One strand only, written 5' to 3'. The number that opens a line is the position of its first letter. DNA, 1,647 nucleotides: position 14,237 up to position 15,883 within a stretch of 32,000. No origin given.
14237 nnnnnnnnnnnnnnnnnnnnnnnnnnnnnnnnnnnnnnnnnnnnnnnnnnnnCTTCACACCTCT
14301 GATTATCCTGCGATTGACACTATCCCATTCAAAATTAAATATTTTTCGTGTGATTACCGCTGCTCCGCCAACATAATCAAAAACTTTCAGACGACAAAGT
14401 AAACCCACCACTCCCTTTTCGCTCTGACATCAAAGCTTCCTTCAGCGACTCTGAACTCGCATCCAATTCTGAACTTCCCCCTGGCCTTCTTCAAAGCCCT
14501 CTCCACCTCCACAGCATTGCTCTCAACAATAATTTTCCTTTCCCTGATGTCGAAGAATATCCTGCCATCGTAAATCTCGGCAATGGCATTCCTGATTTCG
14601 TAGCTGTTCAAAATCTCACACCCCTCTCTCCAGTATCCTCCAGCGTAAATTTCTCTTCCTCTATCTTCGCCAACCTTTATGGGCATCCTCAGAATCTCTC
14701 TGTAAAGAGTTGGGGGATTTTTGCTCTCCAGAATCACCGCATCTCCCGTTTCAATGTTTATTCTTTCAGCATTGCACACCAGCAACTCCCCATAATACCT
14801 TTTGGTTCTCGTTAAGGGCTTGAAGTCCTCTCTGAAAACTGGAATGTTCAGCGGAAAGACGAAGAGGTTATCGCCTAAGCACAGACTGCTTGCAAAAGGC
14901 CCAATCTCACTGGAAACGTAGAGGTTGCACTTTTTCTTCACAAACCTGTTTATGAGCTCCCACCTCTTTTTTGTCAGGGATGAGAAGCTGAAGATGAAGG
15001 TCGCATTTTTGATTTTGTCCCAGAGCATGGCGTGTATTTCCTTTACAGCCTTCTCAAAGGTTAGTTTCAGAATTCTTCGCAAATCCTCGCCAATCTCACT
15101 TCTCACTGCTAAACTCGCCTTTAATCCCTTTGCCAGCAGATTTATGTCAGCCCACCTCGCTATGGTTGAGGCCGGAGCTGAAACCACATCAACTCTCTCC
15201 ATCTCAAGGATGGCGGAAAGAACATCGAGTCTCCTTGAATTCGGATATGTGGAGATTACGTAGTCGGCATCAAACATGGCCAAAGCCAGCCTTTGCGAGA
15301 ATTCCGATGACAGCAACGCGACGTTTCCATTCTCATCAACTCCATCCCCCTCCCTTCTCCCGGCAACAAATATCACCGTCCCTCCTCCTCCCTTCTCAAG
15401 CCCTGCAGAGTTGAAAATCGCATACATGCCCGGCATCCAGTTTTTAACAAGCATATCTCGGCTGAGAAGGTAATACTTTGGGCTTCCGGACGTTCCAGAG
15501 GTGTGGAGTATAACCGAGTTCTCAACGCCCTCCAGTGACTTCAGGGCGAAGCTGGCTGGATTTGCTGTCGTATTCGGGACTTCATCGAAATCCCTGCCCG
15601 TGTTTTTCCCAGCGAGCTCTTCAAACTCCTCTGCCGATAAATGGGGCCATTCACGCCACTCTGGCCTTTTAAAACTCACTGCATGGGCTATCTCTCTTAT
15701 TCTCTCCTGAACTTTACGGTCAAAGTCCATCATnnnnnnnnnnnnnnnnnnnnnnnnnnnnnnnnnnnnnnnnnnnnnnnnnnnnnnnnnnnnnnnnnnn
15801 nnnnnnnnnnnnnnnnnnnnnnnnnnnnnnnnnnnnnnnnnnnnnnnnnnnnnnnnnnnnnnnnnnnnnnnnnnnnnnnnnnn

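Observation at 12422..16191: A minus-strand cluster linking TspO, an overlapping adenylate-forming enzyme, an Rcp1-like receiver and a REC-PAS-GAF-DHp protein may be a ligand (tetrapyrrole?) sensing phosphorelay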

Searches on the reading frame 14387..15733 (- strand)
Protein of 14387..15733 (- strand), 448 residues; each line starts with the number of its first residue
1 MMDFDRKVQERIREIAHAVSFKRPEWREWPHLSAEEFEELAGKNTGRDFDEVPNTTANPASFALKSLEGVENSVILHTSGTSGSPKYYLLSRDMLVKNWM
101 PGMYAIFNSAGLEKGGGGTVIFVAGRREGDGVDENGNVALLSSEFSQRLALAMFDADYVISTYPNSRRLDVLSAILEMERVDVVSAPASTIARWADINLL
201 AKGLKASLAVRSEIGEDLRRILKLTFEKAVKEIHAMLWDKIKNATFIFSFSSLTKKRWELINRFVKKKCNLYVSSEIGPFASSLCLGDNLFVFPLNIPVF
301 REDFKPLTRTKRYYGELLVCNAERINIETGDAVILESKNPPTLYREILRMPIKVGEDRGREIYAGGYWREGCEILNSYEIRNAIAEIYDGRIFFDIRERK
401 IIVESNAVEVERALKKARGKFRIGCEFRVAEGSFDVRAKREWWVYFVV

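Call 5: search_protein_families(library=pfam, proteins=[window:14387-15733:-], max_evalue=0.01)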
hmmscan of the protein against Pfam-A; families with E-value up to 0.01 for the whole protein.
window:14387-15733:- (448 aa): 0 families

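Call 6: search_protein_families(library=ncbifam, proteins=[window:14387-15733:-], max_evalue=0.01)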
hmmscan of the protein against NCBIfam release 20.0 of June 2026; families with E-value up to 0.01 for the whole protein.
window:14387-15733:- (448 aa): 1 family
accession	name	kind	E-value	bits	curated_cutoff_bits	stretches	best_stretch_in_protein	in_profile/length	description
NF052269.1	Staph_lig_FadD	equivalog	0.0054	15.1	650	1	49-101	130-181/499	long-chain-fatty-acid--CoA ligase FadD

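Call 9: find_homologous_proteins(query=window:14387-15733:-, max_evalue=0.001)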
Query window:14387-15733:- (448 aa): 12 proteins with E <= 0.001 among 8000 candidates.
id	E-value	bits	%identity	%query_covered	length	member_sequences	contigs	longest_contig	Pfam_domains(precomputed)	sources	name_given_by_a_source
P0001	1.1e-228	777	98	79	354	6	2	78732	-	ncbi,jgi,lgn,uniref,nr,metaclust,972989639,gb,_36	ncbi:MAG: hypothetical protein XD40_0344 [Archaeoglobus fulgidus]|uniref:Uncharacterized protein n=1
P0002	4.9e-190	650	63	100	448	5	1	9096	-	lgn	-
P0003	2.5e-165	569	57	100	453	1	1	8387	-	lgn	-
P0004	1.5e-83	299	44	88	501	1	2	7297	-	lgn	-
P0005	7.8e-79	284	39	100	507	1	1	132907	-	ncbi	ncbi:MAG: hypothetical protein R6U44_04950 [Archaeoglobaceae archaeon]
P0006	5.3e-78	281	40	92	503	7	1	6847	-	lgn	-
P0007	2.8e-76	275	42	86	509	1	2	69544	-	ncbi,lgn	-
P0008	1.2e-55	207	38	86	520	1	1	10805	-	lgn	-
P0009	9.1e-53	198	35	86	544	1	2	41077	-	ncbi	ncbi:MAG: hypothetical protein ACFE8B_04505 [Candidatus Hermodarchaeota archaeon]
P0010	1.1e-46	178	34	79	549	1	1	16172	-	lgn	-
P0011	3.3e-44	170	34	86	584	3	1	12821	-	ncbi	-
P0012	3.4e-43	166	32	82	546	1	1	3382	-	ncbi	ncbi:MAG: hypothetical protein ACFFEY_20625 [Candidatus Thorarchaeota archaeon]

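Call 13: search_solved_structures(query=A1, max_evalue=10, show_alignments=3)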
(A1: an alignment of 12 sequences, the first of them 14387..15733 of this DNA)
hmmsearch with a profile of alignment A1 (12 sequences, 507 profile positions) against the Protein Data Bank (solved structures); distinct sequences matched with E-value up to 10: 0.

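Call 14: find_encoding_contigs(protein=P0002, flank=8000, max_places=3)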
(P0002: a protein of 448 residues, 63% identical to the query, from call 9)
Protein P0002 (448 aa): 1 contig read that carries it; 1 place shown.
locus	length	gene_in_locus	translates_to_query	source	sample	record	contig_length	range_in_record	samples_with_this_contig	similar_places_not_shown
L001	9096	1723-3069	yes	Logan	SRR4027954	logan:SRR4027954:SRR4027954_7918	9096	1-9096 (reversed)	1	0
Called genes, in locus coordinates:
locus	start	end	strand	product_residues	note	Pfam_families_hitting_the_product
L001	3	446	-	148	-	?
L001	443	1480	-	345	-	PF13379:NMT1_2, PF09084:NMT1, PF12974:Phosphonate-bd (weak)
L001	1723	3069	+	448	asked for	-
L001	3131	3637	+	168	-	PF13560:HTH_31 (weak), PF12844:HTH_19 (weak), PF13443:HTH_26 (weak), PF01381:HTH_3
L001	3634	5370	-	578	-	PF02463:SMC_N (faint), PF13555:AAA_29 (faint), PF00005:ABC_tran, PF13238:AAA_18 (faint), PF13304:AAA_21 (faint), PF00005:ABC_tran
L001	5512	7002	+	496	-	PF26548:DUF8179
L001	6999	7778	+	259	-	PF09875:DUF2102, PF09885:DUF2112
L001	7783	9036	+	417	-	PF01869:BcrAD_BadFG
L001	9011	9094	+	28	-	?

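Call 15: find_encoding_contigs(protein=P0003, flank=8000, max_places=3)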
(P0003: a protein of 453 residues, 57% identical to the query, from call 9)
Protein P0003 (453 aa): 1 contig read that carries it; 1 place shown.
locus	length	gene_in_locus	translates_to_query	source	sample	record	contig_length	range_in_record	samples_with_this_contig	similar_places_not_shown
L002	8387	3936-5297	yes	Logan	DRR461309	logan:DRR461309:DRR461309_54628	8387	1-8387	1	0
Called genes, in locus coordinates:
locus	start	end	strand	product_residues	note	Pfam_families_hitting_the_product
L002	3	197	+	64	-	?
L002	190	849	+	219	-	PF00005:ABC_tran, PF13304:AAA_21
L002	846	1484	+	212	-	PF03379:CcmB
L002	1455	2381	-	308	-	PF01073:3Beta_HSD, PF01370:Epimerase, PF02719:Polysacc_synt_2, PF04321:RmlD_sub_bind, PF05368:NmrA, PF13460:NAD_binding_10, PF16363:GDP_Man_Dehyd, PF07993:NAD_binding_4, +1 more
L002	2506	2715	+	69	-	PF01423:LSM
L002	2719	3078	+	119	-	PF13412:HTH_24, PF24034:DUF7343 (weak), PF01047:MarR, PF01325:Fe_dep_repress (faint), PF01978:TrmB (weak), PF12802:MarR_2 (weak), PF04182:B-block_TFIIIC (weak)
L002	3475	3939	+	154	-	PF03073:TspO_MBR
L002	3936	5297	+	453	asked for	-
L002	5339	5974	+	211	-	PF01351:RNase_HII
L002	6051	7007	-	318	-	-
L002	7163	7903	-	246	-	-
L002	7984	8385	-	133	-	?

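Call 16: find_encoding_contigs(protein=P0005, flank=8000, max_places=3)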
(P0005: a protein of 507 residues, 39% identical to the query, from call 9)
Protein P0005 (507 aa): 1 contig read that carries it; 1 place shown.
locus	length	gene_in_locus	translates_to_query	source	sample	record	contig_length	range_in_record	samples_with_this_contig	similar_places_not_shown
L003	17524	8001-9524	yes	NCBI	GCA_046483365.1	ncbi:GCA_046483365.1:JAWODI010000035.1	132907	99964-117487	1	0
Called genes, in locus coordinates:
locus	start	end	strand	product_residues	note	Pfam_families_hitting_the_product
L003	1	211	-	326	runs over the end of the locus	PF11731:Cdd1 (faint), PF14520:HHH_5, PF00154:RecA_N, PF08423:Rad51, PF13481:AAA_25, PF06745:ATPase (weak)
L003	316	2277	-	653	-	PF01590:GAF (faint), PF13185:GAF_2 (weak), PF00989:PAS, PF13188:PAS_8 (faint), PF08448:PAS_4, PF13426:PAS_9 (weak), PF00989:PAS, PF08447:PAS_3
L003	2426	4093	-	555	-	PF13307:Helicase_C_2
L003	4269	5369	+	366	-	PF02163:Peptidase_M50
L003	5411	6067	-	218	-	-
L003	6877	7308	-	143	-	PF00011:HSP20, PF17886:ArsA_HSP20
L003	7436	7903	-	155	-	-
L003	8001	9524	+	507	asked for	-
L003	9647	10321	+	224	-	PF00578:AhpC-TSA, PF08534:Redoxin, PF10417:1-cysPrx_C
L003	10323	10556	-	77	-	-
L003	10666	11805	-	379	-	PF00999:Na_H_Exchanger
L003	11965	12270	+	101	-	-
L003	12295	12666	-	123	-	-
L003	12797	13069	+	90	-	-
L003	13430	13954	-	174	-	PF00156:Pribosyltran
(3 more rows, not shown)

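Call 17: find_related_loci(query=A1, collection=genome_contigs, flank=6000)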
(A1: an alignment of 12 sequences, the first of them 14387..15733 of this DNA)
Query A1 (448 aa) in genome_contigs; peptide patterns used: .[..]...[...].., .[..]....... (x = any residue, [..] = any of these).
115 stretches matched a pattern; 93 encode a relative of the query (tblastn E <= 1e-3); the best 80 are kept; 80 distinct loci.
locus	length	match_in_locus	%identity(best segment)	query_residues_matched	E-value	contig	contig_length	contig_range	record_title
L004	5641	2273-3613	63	1-447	0e+0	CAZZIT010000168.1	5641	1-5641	MAG TPA_asm: uncultured archaeon isolate binchicken_co25_130 genome assembly, contig: k141_84701, whole genome shotgun s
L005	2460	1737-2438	86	1-235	2e-132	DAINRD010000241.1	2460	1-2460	MAG TPA_asm: Archaeoglobus sp. isolate CTOTU24189 NODE_1095_length_2460_cov_3.804574, whole genome shotgun sequence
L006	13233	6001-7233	43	2-392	7e-85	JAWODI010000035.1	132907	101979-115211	MAG: Archaeoglobaceae archaeon isolate BLK5-2.bin.126 k191_553249, whole genome shotgun sequence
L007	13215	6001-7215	42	2-387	4e-83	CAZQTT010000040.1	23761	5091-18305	MAG TPA_asm: uncultured archaeon isolate SRP141376_co1_22 genome assembly, contig: NODE_4665_length_23761_cov_8.664136,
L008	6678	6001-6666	62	1-222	1e-82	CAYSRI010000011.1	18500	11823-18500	MAG TPA_asm: uncultured archaeon isolate binchicken_co1_20 genome assembly, contig: NODE_1754_length_18500_cov_3.615180,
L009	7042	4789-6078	40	2-411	2e-81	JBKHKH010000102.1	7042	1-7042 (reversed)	MAG: Archaeoglobaceae archaeon isolate D5M17_2 NODE_565_length_7042_cov_6.269071, whole genome shotgun sequence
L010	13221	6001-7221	42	3-387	3e-81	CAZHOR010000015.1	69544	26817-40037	MAG TPA_asm: uncultured archaeon isolate SRP141376_co2_3 genome assembly, contig: NODE_1000_length_69544_cov_9.126063, w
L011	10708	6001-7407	34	1-432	3e-63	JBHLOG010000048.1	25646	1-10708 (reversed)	MAG: Promethearchaeota archaeon isolate DZ3M.289 DZ3M.289@5583, whole genome shotgun sequence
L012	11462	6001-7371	34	3-402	2e-62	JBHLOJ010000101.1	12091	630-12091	MAG: Promethearchaeota archaeon isolate DZ3M.322 DZ3M.322@17992, whole genome shotgun sequence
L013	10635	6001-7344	35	3-393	8e-62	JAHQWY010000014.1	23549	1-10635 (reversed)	MAG: Promethearchaeia archaeon isolate WORC5 WOR136_contig-100_96, whole genome shotgun sequence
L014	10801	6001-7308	33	3-389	9e-61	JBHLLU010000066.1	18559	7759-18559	MAG: Promethearchaeota archaeon isolate DZ1S.191 DZ1S.191@6276, whole genome shotgun sequence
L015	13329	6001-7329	36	3-392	6e-61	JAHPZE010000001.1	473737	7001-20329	MAG: Promethearchaeota archaeon isolate LW40_87 NODE_19_length_473737_cov_67.360161, whole genome shotgun sequence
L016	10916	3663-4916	37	3-368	1e-60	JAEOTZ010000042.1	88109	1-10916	MAG: Promethearchaeota archaeon isolate YT5_1216 k127_21989413, whole genome shotgun sequence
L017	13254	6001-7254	36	3-368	1e-59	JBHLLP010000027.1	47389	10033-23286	MAG: Candidatus Hermodarchaeota archaeon isolate DZ1M.92 DZ1M.92@2097, whole genome shotgun sequence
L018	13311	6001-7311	35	3-386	3e-59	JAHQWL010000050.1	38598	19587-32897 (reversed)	MAG: Promethearchaeia archaeon isolate ABR06 NODE_223_length_38598_cov_11, whole genome shotgun sequence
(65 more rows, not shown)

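Call 22: predict_structure(alignment_id=A1)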
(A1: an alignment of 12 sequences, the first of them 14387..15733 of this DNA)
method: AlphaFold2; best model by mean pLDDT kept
length: 448 residues; sequences in the alignment: 12
mean_pLDDT: 77.8   pTM: 0.80
mean pLDDT of the five models: 77.8, 73.0, 72.6, 71.4, 59.9
residues with pLDDT >= 90: 146; 70-90: 173; 50-70: 89; < 50: 40
segments of 3 or more residues with pLDDT < 50: 53-57, 80-82, 297-311, 316-329
pLDDT, mean of each block of 10 residues (from residue 1): 92 91 70 62 59 53 73 81 70 82 83 85 87 92 91 93 93 94 89 93 92 88 95 95 83 78 79 67 55 46 36 45 37 60 67 83 82 81 89 90 94 86 85 75 80
secondary structure, 60 per line:
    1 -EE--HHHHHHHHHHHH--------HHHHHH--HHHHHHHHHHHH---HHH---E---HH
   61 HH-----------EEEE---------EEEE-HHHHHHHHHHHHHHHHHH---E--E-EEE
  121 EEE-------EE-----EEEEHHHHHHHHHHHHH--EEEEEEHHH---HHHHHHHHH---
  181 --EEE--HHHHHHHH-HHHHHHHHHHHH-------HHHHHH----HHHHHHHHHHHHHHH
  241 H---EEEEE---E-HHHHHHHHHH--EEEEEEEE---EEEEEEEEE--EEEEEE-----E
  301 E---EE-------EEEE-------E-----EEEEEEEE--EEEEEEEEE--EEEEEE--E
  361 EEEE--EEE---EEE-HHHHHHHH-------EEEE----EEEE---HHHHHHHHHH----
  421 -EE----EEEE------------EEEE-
elements in order: H6-17 H26-31 H34-45 H59-62 E74-77 E87-90 H92-109 E118-123 E138-141 H142-154 E157-162 H169-177 E183-185 H188-195 H197-208 H216-221 H226-241 E245-249 H255-264 E267-274 E278-286 E289-294 E314-317 E331-338 E341-349 E352-357 E360-364 E367-369 E373-375 H377-384 E392-395 E400-403 H407-416 E428-431 E444-447

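Call 25: fold_search(model_id=the predicted structure, library=pdb)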
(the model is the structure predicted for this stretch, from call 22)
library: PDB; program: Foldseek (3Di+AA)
matches with E <= 10: 887; with E <= 0.001: 129
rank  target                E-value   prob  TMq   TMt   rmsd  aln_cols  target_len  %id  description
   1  6siy_B                1.7e-08  1.00  0.40  0.41  11.1       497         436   10  PaaK family AMP-ligase with AMP and substrate (released 2020-01-15)
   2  6six_A                1.7e-08  1.00  0.39  0.40  11.5       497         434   11  PaaK family AMP-ligase with ANP (released 2020-01-15)
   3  6siy_A                4.7e-08  1.00  0.38  0.39  11.3       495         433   10  PaaK family AMP-ligase with AMP and substrate (released 2020-01-15)
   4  6tm4_AAA              5.5e-08  1.00  0.38  0.39  10.2       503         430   12  NatL2 in complex with two molecules of salicylic acid (released 2020-01-15)
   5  6tm4_BBB              7.0e-08  1.00  0.41  0.42  10.9       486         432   11  NatL2 in complex with two molecules of salicylic acid (released 2020-01-15)
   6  6six_B                1.0e-07  1.00  0.38  0.39  12.2       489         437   11  PaaK family AMP-ligase with ANP (released 2020-01-15)
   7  2y27_B                1.2e-07  1.00  0.40  0.41  12.4       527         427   12  crystal structure of PaaK1 in complex with ATP from Burkholderia cenocepacia (released 2011-05-04)
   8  2y27_A                1.6e-07  1.00  0.39  0.41  12.3       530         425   12  crystal structure of PaaK1 in complex with ATP from Burkholderia cenocepacia (released 2011-05-04)
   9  9s45_D                1.6e-07  1.00  0.35  0.38  14.8       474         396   10  ClxA from Clostridium cavendishii in complex with 3-amino,4-hydroxybenzoic acid and its adenylate (released 2026-03-18)
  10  6siw_A                1.7e-07  1.00  0.34  0.35  14.3       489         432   10  PaaK family AMP-ligase with AMP (released 2020-01-15)
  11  6siw_B                3.1e-07  1.00  0.40  0.41  11.1       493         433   11  PaaK family AMP-ligase with AMP (released 2020-01-15)
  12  9s45_C                6.6e-07  1.00  0.36  0.39  15.7       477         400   10  ClxA from Clostridium cavendishii in complex with 3-amino,4-hydroxybenzoic acid and its adenylate (released 2026-03-18)
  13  6wuq_A                8.4e-07  1.00  0.34  0.35  12.2       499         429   13  Crystal structure of AjiA1 in apo form (released 2020-12-09)
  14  4r0m_B                1.3e-06  1.00  0.36  0.31  17.0       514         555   12  Structure of McyG A-PCP complexed with phenylalanyl-adenylate (released 2015-04-15)
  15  2y4o_B                1.3e-06  1.00  0.35  0.36  16.4       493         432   12  Crystal Structure of PaaK2 in complex with phenylacetyl adenylate (released 2011-03-09)
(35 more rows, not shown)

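Call 26: search_protein_representatives(alignment_id=A1)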
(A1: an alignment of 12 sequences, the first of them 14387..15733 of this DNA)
Query: 12 sequences, 507 profile positions. Proteins with E-value up to 0.001 (for the whole library): 82; up to 1e-10: 69; up to 1e-30: 43. The best 82 are listed.
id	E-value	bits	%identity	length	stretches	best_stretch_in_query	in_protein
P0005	5.3e-235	797.3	-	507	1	3-506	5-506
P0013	5.8e-187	638.8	-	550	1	1-506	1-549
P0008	9.4e-185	631.5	-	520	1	2-506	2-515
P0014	6.8e-181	618.8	-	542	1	1-506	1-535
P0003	2.0e-171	587.5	-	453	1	1-506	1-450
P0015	3.6e-170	583.4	-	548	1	1-506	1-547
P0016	5.0e-164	563.1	-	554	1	1-505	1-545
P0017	4.2e-163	560.1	-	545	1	1-505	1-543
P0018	7.6e-160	549.3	-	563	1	1-505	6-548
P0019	2.0e-158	544.6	-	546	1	3-504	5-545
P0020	5.5e-158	543.2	-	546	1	1-505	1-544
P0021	1.7e-155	535.0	-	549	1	2-505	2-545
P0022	3.8e-154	530.5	-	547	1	1-504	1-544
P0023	2.6e-152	524.5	-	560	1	1-503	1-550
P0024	4.4e-151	520.4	-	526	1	4-505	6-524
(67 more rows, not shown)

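Call 60: search_protein_families(library=pfam, alignment_id=A1, max_evalue=1)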
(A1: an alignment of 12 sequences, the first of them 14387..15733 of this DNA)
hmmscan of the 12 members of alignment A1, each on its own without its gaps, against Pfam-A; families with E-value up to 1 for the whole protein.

A. member 1, window:14387-15733:- (448 aa): 1 family
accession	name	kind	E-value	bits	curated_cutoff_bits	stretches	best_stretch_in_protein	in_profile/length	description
PF03662.20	Glyco_hydro_79n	-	0.042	13.3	23.1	1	198-268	52-120/318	Glycosyl hydrolase family 79, N-terminal domain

B. families by the number of members that match (of 12 scanned): 11 families
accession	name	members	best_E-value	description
PF03321.19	GH3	5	0.0023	GH3 family N-terminal domain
PF00501.34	AMP-binding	2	0.08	AMP-binding enzyme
PF04883.17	HK97-gp10_like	1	0.017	Bacteriophage HK97-gp10, putative tail-component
PF16040.10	APD1-4_N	1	0.026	E3 ubiquitin-protein ligase APD1-4, N-terminal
PF03662.20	Glyco_hydro_79n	1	0.042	Glycosyl hydrolase family 79, N-terminal domain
PF00350.29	Dynamin_N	1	0.098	Dynamin family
PF24820.1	Diguanyl_cycl_sensor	1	0.15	Diguanylate cyclase-like sensor domain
PF10703.15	MoaF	1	0.19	MoaF N-terminal domain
PF22467.3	KH_GLD-3_3rd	1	0.22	GLD-3 3rd KH domain (aka KH4)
PF05582.17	Peptidase_U57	1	0.27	YabG peptidase U57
PF20986.2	DUF6849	1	0.32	Domain of unknown function (DUF6849)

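Call 66: find_related_loci(query=window:14387-15733:-, collection=metagenome_contigs, flank=4000)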
Query window:14387-15733:- (448 aa) in metagenome_contigs; peptide patterns used: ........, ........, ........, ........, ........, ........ (x = any residue, [..] = any of these).
52 stretches matched a pattern, but none encodes a relative of the query by tblastn (E <= 1e-3).

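Call 67: find_related_loci(query=A1, collection=metagenome_contigs, flank=4000)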
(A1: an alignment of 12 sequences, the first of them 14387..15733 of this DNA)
Query A1 (448 aa) in metagenome_contigs; peptide patterns used: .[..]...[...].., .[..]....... (x = any residue, [..] = any of these).
115 stretches matched a pattern; 81 encode a relative of the query (tblastn E <= 1e-3); the best 80 are kept; 80 distinct loci.
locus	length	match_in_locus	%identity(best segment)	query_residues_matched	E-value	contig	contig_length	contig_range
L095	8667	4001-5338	62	1-447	0e+0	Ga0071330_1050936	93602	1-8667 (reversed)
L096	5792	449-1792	35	3-393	1e-61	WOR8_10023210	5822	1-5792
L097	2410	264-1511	36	3-368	6e-62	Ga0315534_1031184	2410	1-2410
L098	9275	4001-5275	34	3-380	2e-60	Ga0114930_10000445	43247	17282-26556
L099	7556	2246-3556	35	3-386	9e-59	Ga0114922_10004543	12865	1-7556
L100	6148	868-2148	34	3-381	1e-58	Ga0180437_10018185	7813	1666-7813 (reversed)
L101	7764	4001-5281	34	3-381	1e-58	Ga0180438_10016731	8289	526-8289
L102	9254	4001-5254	35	3-368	5e-58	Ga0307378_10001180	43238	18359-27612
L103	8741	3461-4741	34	3-376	8e-58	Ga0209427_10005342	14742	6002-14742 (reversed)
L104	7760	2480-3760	35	3-382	1e-57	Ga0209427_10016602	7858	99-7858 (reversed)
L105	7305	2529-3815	34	3-386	1e-56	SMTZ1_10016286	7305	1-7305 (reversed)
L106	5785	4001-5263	35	1-368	2e-56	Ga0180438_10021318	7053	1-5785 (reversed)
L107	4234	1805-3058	35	3-368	4e-56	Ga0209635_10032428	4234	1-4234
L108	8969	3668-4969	33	3-385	7e-56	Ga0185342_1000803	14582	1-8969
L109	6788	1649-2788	35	3-339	3e-55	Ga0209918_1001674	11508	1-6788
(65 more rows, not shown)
